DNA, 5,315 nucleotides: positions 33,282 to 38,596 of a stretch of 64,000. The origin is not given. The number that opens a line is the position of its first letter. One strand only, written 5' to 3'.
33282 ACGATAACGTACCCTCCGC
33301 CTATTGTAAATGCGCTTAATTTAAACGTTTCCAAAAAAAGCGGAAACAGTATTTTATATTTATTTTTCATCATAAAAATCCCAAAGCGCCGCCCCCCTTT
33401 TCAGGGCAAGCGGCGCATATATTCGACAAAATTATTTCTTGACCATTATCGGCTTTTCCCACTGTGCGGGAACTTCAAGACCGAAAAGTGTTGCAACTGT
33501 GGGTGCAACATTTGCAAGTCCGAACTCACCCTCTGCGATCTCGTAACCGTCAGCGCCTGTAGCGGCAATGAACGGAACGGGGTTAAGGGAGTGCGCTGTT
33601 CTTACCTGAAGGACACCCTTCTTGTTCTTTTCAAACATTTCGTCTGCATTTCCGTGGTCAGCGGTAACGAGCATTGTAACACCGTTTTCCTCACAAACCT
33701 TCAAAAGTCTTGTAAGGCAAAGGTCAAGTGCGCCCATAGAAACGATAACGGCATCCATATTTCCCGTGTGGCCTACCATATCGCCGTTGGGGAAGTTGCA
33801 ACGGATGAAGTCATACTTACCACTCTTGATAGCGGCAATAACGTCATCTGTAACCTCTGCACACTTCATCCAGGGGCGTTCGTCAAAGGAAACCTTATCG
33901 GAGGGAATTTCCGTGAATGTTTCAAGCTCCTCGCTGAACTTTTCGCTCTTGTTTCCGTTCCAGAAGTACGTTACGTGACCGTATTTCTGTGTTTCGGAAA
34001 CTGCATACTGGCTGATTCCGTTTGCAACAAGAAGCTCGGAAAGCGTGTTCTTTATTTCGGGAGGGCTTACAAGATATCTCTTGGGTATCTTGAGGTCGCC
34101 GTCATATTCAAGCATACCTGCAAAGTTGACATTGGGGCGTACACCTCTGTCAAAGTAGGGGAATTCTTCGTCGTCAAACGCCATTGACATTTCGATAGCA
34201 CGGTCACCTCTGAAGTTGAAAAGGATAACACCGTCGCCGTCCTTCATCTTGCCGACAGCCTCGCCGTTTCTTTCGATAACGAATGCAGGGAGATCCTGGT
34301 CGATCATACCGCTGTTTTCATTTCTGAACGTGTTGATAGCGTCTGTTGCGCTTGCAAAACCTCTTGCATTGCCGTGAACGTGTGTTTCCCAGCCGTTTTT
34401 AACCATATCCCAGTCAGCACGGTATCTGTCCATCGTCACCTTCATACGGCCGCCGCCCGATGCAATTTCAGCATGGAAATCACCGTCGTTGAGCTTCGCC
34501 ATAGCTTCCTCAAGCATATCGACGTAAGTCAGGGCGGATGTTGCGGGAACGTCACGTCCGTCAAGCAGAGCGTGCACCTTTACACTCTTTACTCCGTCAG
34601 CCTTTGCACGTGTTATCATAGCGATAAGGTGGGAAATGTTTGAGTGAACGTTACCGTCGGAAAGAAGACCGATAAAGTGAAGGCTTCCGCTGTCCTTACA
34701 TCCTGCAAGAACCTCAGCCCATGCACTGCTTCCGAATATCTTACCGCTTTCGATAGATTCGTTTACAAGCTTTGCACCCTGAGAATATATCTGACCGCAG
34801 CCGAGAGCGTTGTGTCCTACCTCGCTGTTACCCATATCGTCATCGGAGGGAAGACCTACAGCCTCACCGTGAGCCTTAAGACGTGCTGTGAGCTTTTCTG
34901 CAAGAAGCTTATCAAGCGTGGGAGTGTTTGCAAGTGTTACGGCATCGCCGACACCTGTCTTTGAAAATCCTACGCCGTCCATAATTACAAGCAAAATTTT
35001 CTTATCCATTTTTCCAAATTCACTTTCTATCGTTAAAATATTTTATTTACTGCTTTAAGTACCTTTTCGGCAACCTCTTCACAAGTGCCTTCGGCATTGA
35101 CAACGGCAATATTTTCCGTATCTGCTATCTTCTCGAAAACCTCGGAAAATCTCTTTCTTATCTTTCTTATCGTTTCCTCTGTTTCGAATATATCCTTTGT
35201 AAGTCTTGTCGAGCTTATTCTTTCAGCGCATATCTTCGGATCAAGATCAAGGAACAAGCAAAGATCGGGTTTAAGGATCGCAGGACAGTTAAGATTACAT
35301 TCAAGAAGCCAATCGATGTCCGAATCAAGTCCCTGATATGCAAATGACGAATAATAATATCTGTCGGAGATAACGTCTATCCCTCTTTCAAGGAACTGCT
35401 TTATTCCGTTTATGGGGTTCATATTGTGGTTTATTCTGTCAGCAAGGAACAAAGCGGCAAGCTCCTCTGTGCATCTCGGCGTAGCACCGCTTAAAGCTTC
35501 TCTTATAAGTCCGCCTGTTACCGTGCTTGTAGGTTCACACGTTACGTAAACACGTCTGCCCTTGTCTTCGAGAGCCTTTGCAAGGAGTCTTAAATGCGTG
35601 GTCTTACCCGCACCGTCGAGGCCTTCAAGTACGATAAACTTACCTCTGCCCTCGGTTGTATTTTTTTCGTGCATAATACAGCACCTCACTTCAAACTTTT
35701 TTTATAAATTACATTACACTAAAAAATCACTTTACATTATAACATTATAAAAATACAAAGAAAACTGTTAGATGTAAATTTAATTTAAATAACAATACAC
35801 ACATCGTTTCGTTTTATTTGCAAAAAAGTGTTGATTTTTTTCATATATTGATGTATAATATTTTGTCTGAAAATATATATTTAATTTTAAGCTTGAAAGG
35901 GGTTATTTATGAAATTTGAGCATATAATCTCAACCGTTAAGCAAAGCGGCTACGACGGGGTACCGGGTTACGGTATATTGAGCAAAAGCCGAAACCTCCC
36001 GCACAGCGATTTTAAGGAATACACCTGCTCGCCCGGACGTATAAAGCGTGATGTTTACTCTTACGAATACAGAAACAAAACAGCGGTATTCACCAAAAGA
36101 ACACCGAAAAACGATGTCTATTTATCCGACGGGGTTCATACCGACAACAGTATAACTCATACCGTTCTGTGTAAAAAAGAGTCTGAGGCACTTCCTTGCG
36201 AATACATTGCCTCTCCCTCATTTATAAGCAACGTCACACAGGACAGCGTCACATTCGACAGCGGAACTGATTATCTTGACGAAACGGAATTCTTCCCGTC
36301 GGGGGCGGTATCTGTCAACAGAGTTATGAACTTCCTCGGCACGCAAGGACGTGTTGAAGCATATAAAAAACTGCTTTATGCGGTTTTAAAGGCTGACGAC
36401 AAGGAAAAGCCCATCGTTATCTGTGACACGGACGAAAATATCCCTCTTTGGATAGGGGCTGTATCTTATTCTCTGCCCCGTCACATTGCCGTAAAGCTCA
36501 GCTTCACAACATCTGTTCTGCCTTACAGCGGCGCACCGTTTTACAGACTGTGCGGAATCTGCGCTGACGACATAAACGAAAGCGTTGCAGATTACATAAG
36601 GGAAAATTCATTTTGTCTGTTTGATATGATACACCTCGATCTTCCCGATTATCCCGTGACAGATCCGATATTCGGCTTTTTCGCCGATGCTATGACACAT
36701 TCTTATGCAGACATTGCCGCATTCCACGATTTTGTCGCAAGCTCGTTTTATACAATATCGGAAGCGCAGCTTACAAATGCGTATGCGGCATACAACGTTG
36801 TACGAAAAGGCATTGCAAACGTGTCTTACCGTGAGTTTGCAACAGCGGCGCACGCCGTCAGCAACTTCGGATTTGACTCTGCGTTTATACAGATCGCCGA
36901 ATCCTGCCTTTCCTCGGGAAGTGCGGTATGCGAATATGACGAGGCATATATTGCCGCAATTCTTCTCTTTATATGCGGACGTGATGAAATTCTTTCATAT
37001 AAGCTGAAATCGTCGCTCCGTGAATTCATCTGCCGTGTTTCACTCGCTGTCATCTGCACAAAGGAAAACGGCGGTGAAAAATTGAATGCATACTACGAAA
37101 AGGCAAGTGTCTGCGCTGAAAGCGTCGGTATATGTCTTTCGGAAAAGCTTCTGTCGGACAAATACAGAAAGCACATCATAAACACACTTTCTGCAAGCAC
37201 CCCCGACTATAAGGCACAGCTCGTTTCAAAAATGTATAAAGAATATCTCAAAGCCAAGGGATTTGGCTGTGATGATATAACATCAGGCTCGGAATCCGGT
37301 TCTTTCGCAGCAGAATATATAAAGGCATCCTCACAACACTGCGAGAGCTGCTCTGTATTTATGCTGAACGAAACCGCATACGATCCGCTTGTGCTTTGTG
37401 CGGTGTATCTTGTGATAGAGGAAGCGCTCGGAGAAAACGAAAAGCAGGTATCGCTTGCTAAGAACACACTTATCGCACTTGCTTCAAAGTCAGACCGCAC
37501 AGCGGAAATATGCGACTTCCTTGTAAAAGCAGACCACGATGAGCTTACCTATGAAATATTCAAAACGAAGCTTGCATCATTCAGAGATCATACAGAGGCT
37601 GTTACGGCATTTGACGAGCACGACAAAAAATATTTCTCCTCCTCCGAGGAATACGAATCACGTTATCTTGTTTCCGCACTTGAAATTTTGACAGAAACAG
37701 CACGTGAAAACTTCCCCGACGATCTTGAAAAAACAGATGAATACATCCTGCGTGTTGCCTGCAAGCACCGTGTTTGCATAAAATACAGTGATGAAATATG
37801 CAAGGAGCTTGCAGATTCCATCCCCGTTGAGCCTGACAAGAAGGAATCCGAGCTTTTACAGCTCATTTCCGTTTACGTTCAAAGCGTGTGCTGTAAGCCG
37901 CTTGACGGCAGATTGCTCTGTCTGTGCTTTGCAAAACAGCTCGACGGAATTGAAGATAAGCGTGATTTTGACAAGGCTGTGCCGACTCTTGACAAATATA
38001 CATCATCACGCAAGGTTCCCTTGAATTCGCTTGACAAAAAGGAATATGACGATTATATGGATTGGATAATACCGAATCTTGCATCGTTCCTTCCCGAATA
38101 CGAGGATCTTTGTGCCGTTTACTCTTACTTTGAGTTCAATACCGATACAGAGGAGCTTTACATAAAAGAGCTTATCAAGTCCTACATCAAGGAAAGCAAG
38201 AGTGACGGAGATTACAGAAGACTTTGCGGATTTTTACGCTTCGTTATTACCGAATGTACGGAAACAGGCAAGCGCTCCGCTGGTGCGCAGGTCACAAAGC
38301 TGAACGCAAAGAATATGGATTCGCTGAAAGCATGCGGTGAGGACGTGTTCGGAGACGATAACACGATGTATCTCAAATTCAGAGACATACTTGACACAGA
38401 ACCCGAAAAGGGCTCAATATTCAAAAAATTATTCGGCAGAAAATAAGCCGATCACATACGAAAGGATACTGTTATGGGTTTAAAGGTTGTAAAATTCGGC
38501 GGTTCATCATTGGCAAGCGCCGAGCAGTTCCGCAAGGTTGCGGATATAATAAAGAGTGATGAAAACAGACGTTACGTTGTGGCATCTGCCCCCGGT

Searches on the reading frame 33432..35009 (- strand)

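Call 70: search_protein_families(library=pfam, proteins=[window:33432-35009:-], max_evalue=0.0001)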
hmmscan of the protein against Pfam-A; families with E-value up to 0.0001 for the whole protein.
window:33432-35009:- (525 aa): 3 families
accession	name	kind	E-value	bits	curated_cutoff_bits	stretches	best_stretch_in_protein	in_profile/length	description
PF01676.23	Metalloenzyme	-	2.1e-69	234.3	24.3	1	3-512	1-251/252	Metalloenzyme superfamily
PF06415.18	iPGM_N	-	4.7e-62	209.7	27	1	82-303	1-216/217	BPG-independent PGAM N-terminus (iPGM_N)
PF01663.27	Phosphodiest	-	7.1e-05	23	23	0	346-458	105-225/342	Type I phosphodiesterase / nucleotide pyrophosphatase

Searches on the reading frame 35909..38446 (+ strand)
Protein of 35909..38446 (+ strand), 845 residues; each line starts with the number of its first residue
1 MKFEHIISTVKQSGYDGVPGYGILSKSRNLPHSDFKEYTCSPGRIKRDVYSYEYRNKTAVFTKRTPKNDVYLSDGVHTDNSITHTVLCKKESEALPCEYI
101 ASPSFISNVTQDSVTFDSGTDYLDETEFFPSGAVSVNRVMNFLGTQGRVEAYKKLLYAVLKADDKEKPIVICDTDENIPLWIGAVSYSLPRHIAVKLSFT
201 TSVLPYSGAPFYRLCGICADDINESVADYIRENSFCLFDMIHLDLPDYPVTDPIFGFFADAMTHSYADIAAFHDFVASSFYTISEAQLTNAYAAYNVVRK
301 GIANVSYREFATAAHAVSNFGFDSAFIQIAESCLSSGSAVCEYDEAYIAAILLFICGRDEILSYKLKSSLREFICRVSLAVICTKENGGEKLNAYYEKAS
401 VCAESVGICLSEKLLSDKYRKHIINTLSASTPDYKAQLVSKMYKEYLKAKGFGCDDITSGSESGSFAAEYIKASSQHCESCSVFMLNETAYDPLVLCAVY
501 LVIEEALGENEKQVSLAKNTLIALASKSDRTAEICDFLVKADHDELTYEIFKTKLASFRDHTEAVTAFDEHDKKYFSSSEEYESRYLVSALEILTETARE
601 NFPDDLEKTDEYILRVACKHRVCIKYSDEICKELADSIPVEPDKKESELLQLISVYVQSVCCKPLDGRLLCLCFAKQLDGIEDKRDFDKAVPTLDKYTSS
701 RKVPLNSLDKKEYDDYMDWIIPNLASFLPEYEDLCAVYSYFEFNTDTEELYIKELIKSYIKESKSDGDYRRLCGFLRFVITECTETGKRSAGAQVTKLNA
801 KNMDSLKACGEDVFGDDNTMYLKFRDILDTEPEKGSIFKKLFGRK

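Call 70: search_protein_families(library=pfam, proteins=[window:35909-38446:+], max_evalue=0.0001)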
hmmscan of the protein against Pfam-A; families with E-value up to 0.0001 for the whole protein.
window:35909-38446:+ (845 aa): 1 family
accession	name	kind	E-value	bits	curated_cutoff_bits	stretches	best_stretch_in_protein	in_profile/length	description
PF20014.4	GAP1-M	-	1.8e-08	35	24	1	148-221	8-82/101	GTPase-associated protein 1, middle domain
